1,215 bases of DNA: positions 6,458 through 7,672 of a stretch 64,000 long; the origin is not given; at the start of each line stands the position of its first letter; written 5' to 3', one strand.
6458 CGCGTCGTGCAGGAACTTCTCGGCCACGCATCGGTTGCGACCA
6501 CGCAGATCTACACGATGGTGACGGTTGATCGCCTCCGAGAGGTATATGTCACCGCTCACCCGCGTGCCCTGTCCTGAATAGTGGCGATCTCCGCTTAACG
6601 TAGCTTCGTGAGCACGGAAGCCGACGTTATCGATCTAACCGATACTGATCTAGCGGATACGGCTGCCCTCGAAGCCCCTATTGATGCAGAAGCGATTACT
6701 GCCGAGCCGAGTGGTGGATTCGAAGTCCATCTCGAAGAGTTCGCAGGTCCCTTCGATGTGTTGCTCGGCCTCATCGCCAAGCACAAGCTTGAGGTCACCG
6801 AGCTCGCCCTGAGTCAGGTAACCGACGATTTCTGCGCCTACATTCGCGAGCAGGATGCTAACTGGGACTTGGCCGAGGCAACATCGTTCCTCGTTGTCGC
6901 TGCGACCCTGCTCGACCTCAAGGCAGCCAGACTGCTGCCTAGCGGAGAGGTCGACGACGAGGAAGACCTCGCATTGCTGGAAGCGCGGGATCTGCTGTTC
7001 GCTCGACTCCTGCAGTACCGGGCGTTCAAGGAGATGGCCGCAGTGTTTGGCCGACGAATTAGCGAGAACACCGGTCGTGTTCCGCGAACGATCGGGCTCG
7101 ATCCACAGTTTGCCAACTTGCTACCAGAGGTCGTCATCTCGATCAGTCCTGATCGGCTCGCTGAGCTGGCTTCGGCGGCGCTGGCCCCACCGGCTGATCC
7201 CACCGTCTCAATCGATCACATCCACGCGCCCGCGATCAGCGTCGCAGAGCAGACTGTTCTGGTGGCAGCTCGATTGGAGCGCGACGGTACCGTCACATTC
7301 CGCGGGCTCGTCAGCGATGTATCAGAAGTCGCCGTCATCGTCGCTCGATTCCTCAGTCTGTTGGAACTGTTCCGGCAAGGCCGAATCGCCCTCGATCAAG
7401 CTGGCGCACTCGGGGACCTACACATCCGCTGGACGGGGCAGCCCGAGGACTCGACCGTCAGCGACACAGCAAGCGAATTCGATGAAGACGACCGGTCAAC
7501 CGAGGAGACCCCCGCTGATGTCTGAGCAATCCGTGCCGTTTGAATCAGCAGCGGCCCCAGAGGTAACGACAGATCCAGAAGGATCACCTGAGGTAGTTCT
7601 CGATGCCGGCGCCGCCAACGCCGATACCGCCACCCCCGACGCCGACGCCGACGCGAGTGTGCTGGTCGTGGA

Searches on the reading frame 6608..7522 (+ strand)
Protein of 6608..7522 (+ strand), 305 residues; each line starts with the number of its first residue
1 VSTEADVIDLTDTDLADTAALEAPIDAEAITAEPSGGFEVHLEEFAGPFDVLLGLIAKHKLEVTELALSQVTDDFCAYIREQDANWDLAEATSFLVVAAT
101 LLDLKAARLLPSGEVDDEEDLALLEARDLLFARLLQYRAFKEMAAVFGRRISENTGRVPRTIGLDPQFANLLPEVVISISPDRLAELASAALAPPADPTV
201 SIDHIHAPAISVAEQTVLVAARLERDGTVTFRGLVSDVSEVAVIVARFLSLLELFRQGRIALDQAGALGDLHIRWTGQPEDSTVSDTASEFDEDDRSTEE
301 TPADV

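Call 68: search_protein_families(library=pfam, proteins=[window:6608-7522:+], max_evalue=0.001)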
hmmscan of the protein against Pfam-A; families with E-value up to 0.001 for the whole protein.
window:6608-7522:+ (305 aa): 1 family
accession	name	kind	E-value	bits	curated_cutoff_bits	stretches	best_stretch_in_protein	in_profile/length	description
PF02616.19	SMC_ScpA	-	8.3e-47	160.6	24.6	1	55-276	1-232/232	Segregation and condensation protein ScpA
